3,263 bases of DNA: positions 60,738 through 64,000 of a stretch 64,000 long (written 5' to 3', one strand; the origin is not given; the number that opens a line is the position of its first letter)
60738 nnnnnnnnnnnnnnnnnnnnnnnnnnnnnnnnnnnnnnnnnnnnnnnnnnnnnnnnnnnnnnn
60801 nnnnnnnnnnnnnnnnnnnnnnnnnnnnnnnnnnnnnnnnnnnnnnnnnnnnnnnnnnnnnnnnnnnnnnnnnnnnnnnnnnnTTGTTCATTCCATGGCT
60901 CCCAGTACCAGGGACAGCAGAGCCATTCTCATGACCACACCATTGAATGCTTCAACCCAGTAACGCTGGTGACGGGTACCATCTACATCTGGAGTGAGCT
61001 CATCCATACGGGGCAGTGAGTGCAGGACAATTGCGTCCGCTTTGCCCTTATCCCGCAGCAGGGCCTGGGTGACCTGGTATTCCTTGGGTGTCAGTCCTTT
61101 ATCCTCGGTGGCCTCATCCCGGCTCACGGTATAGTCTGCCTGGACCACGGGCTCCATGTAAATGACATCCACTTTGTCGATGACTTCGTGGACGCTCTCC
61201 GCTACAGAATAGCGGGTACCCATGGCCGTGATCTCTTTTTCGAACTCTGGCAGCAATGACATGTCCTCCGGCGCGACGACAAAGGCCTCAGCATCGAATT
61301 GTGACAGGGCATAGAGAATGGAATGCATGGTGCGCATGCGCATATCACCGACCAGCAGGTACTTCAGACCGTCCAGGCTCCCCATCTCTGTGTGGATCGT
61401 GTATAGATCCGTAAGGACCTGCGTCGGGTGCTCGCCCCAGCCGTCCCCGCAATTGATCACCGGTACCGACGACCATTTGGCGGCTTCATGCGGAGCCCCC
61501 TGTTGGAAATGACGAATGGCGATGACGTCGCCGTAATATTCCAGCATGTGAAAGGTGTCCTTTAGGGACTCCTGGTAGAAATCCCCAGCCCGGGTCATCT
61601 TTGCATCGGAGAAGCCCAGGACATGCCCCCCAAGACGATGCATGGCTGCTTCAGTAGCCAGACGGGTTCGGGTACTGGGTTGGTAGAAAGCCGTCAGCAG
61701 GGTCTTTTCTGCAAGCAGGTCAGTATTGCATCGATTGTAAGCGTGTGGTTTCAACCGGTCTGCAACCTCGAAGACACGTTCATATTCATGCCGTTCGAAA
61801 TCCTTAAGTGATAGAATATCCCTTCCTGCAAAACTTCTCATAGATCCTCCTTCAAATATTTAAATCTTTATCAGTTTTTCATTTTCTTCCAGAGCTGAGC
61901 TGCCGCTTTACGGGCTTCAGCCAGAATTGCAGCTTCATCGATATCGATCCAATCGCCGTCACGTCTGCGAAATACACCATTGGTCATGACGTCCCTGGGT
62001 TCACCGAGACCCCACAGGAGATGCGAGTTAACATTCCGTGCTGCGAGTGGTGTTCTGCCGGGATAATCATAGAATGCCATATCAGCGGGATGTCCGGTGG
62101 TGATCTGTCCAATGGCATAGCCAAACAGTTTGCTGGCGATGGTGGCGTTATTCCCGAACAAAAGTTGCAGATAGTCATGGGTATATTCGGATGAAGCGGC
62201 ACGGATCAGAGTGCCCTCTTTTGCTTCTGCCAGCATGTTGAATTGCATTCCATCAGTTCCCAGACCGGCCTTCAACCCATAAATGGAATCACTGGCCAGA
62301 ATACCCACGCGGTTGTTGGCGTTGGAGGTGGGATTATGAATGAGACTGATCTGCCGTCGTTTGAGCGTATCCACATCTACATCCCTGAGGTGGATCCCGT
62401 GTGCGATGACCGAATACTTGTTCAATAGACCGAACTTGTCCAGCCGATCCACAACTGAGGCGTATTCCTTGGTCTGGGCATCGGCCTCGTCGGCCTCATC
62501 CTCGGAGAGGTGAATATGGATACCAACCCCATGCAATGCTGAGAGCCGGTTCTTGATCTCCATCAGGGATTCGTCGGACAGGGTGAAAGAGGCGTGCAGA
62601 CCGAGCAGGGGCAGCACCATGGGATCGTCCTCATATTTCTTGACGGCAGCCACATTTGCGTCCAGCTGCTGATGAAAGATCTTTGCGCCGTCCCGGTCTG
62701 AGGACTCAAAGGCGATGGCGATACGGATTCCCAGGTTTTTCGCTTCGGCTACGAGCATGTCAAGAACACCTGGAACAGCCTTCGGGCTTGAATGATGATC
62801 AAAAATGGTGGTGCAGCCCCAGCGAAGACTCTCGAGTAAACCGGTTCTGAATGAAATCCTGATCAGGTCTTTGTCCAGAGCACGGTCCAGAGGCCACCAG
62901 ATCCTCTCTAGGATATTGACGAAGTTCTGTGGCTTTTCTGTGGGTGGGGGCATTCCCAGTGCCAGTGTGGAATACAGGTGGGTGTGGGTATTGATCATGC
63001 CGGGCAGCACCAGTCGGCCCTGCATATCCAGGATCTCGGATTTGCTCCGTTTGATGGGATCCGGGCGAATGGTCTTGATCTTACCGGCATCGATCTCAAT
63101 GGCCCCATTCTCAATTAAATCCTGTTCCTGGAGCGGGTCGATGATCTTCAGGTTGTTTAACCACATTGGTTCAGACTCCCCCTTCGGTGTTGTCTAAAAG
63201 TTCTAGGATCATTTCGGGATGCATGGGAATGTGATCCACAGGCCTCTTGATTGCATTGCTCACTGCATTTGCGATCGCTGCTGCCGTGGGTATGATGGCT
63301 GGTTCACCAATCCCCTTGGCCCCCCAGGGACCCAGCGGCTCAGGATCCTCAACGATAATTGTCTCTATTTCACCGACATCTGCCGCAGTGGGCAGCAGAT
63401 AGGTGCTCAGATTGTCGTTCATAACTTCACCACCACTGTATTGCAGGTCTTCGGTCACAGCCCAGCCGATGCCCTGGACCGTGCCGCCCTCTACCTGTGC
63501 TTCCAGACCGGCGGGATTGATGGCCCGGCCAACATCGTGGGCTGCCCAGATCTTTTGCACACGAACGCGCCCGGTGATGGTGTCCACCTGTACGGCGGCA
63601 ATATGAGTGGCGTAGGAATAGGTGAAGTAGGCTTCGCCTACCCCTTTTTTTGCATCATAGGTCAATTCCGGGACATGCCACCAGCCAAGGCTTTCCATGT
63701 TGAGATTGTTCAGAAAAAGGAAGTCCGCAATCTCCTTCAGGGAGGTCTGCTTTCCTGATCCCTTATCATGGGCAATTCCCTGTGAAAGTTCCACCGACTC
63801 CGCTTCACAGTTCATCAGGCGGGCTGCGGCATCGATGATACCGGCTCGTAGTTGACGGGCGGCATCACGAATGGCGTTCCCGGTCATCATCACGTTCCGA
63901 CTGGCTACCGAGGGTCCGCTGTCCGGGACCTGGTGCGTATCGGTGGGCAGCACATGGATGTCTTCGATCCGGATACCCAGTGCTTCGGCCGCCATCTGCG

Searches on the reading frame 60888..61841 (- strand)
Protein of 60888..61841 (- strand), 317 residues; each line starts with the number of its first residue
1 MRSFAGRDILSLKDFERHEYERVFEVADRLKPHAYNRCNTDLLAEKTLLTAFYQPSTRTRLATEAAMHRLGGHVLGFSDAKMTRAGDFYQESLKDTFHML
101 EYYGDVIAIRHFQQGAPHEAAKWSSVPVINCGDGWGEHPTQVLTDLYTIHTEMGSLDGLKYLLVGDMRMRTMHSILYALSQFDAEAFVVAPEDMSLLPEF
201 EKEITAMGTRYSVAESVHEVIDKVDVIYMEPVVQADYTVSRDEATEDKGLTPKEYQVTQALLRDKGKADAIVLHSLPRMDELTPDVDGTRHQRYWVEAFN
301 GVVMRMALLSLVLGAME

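Call 22: search_protein_families(library=ncbifam, proteins=[window:60888-61841:-], max_evalue=0.00001)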
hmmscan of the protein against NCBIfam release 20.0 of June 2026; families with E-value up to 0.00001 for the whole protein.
window:60888-61841:- (317 aa): 17 families
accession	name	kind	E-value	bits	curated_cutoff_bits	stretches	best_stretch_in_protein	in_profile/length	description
TIGR00670.1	asp_carb_tr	equivalog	2.1e-76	256.9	236.95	1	7-313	1-303/304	aspartate carbamoyltransferase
NF002032.1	PRK00856.1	equivalog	1.5e-66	224.6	263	1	7-312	1-296/297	aspartate carbamoyltransferase catalytic subunit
NF006046.0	PRK08192.1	equivalog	1.6e-57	195.3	512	1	1-315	1-319/339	aspartate carbamoyltransferase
NF008853.0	PRK11891.1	equivalog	2.5e-52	177.9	560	1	7-315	89-400/430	aspartate carbamoyltransferase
NF001986.0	PRK00779.1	subfamily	4e-50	170.7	306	1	5-314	4-305/307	ornithine carbamoyltransferase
TIGR00658.1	orni_carb_tr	equivalog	1.2e-47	162.6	280.85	1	7-313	1-303/304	ornithine carbamoyltransferase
TIGR04384.1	putr_carbamoyl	exception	1.1e-33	116.8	500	1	10-311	3-305/330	putrescine carbamoyltransferase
NF003286.0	PRK04284.1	subfamily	1.7e-33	116.1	515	1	3-294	3-292/332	ornithine carbamoyltransferase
NF011380.0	PRK14805.1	equivalog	8e-26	90.8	421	1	8-313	3-300/302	ornithine carbamoyltransferase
NF002470.0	PRK01713.1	equivalog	3e-24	86.1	545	1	6-286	7-285/334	ornithine carbamoyltransferase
NF010387.0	PRK13814.1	equivalog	5.3e-20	71.5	660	1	41-313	41-303/310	aspartate carbamoyltransferase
NF009213.0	PRK12562.1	subfamily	4.5e-18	65.7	559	1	3-280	3-279/334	ornithine carbamoyltransferase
NF009916.0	PRK13376.1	equivalog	2.7e-17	62.5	800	1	2-317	3-337/525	bifunctional aspartate carbamoyltransferase catalytic subunit/aspartate carbamoyltransferase regulatory subunit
NF003384.0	PRK04523.1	equivalog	3.2e-16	59.3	288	1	7-277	4-295/336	N-acetylornithine carbamoyltransferase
NF005538.0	PRK07200.1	equivalog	5.3e-11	42.2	453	1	8-111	23-123/396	knotted carbamoyltransferase YgeW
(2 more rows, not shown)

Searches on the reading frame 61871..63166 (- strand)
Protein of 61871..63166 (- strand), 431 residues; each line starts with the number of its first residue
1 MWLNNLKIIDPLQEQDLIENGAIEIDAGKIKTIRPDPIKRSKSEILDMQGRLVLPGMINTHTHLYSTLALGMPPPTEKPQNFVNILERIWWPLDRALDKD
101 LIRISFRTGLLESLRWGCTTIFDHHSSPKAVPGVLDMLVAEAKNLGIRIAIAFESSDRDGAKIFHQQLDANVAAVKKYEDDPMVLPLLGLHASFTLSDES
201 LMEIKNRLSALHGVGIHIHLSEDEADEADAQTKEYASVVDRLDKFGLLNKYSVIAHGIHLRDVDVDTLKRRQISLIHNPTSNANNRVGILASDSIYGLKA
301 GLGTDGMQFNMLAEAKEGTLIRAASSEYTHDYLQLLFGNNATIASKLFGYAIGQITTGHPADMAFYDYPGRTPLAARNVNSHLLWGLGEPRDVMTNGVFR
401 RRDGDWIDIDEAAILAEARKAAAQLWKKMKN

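Call 22: search_protein_families(library=ncbifam, proteins=[window:61871-63166:-], max_evalue=0.00001)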
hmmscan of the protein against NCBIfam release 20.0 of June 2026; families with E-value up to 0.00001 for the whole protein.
window:61871-63166:- (431 aa): 28 families (the best 25 are shown)
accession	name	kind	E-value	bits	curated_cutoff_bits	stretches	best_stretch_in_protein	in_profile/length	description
NF005540.0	PRK07203.1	equivalog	6.1e-114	381.1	444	1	3-430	4-443/444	putative aminohydrolase SsnA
TIGR03314.1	Se_ssnA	subfamily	4.1e-109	365.4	455.5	1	3-429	3-441/441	putative selenium metabolism protein SsnA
NF006055.0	PRK08203.1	equivalog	2.3e-43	148.4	532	1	7-428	13-453/455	8-oxoguanine deaminase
NF004701.0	PRK06038.1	equivalog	1.3e-42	146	609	1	14-429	17-430/432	N-ethylammeline chlorohydrolase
NF006549.0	PRK09045.1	equivalog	1.5e-36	126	540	1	14-425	23-439/444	TRZ/ATZ family hydrolase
NF005557.0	PRK07228.1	equivalog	1.4e-35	122.9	522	1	13-429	14-441/445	5'-deoxyadenosine deaminase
NF006252.0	PRK08393.1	equivalog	4.9e-33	114.8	617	1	21-424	21-422/424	N-ethylammeline chlorohydrolase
NF012037.0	PRK15493.1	equivalog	8.5e-31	107.2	779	1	13-421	15-429/435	bifunctional S-methyl-5'-thioadenosine deaminase/S-adenosylhomocysteine deaminase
NF009059.0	PRK12393.1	equivalog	9.6e-27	93.8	543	1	21-427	29-457/460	amidohydrolase family protein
NF004995.0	PRK06380.1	subfamily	3.4e-25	88.9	567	1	14-412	15-410/418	metal-dependent hydrolase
NF006679.0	PRK09228.1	subfamily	5.2e-24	84.8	351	1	16-379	27-397/433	guanine deaminase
TIGR02967.1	guan_deamin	equivalog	2.5e-23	82.7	375.4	1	17-372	3-366/401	guanine deaminase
NF005211.0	PRK06687.1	equivalog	4.8e-20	71.7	703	1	41-323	44-325/419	TRZ/ATZ family protein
NF006056.0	PRK08204.1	subfamily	4e-19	68.7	391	1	16-305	20-302/449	hypothetical protein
NF006681.0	PRK09229.1-2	equivalog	9.5e-18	64.2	362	1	14-367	15-387/451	formimidoylglutamate deiminase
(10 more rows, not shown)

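Call 61: find_encoding_contigs(protein=window:61871-63166:-, flank=10000, max_places=3)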
Protein window:61871-63166:- (431 aa): 8 contigs read that carry it; 3 places shown.
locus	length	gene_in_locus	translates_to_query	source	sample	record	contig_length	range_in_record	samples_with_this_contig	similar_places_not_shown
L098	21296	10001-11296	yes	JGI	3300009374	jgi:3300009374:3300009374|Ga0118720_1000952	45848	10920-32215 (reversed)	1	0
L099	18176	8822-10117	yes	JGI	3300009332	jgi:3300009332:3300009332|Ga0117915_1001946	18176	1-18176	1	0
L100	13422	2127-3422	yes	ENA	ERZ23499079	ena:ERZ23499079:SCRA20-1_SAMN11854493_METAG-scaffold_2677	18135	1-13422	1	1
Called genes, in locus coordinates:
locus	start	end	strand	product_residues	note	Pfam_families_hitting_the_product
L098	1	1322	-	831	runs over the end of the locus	PF01520:Amidase_3, PF13620:CarboxypepD_reg (faint), PF13205:Big_5 (weak), PF18962:Por_Secre_tail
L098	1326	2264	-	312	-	PF00930:DPPIV_N (faint), PF23381:Beta-prop_IFT122_1st (faint), PF26549:Tricorn_N (weak), PF07676:PD40 (faint), PF26550:Tricorn_2nd (weak), PF26549:Tricorn_N (weak)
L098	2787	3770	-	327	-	PF02625:XdhC_CoxI, PF13478:XdhC_C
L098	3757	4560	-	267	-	-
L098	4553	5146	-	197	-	PF12804:NTP_transf_3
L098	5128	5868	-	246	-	PF19842:YqeC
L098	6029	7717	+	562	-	PF01979:Amidohydro_1, PF13382:Adenine_deam_C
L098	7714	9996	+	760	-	PF01315:Ald_Xan_dh_C, PF02738:MoCoBD_1, PF20256:MoCoBD_2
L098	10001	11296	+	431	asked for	PF01979:Amidohydro_1, PF07969:Amidohydro_3 (faint)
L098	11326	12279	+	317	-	PF02729:OTCace_N, PF00185:OTCace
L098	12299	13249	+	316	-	PF00696:AA_kinase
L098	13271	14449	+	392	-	PF02729:OTCace_N, PF00185:OTCace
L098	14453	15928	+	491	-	PF00291:PALP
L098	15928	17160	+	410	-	PF00291:PALP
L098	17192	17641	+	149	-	PF01799:Fer2_2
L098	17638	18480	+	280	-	PF00941:FAD_binding_5, PF03450:CO_deh_flav_C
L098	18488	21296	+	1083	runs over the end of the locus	PF14691:Fer4_20, PF01262:AlaDh_PNT_C (faint), PF01946:Thi4 (weak), PF13738:Pyr_redox_3 (faint), PF00070:Pyr_redox (faint), PF01266:DAO (weak), PF07992:Pyr_redox_2, PF13450:NAD_binding_8, +1 more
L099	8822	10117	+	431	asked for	PF01979:Amidohydro_1, PF07969:Amidohydro_3 (faint)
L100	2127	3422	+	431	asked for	PF01979:Amidohydro_1, PF07969:Amidohydro_3 (faint)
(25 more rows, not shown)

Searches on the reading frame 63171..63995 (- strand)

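Call 22: search_protein_families(library=ncbifam, proteins=[window:63171-63995:-], max_evalue=0.00001)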
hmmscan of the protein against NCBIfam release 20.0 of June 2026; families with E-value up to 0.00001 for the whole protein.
window:63171-63995:- (274 aa): 13 families
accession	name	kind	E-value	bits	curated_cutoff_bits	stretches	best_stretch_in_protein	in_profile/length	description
TIGR03194.1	4hydrxCoA_A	equivalog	3.2e-57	194.5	994.55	1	1-267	477-746/746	4-hydroxybenzoyl-CoA reductase subunit alpha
NF043082.1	XdhA_XDHase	equivalog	1.9e-52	178.4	780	1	1-269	492-754/758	xanthine dehydrogenase subunit XdhA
NF007426.0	PRK09970.1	equivalog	6.4e-50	170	916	1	1-268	495-756/761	xanthine dehydrogenase molybdenum-binding subunit XdhA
TIGR03196.1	pucD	equivalog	1.6e-46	159.1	783.65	1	2-264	494-755/763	xanthine dehydrogenase subunit D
NF041018.1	glyceraldDH_alpha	equivalog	1.3e-44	152.8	790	1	2-264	492-741/741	glyceraldehyde dehydrogenase subunit alpha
TIGR02965.1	xanthine_xdhB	equivalog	9.9e-43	146.3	849.5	1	2-251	481-731/758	xanthine dehydrogenase molybdopterin binding subunit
NF040766.1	CODH_aero_grp5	exception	1.1e-41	142.9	950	2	125-266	642-784/785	aerobic carbon-monoxide dehydrogenase large subunit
NF045668.1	pterin_aldehy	equivalog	2.2e-38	132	1100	1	4-267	669-904/905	molybdopterin-dependent aldehyde oxidoreductase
TIGR03311.1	Se_dep_XDH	equivalog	1.6e-34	119.1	830.45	2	122-245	711-828/848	selenium-dependent xanthine dehydrogenase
TIGR02416.1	CO_dehy_Mo_lg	equivalog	2.1e-32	112.1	991.15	1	3-258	510-760/770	aerobic carbon-monoxide dehydrogenase large subunit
NF041671.1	peri_hyde_PaoC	equivalog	2.8e-26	92.1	1180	1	2-267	483-731/735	aldehyde oxidoreductase molybdenum-binding subunit PaoC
TIGR03313.1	Se_sel_red_Mo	hypoth_equivalog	1e-25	89.6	1101.9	1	2-268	694-950/951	molybdopterin-dependent oxidoreductase Mo/Fe-S-binding subunit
TIGR02969.1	mam_aldehyde_ox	subfamily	6.1e-13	47.1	1912.3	1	82-246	1110-1280/1330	aldehyde oxidase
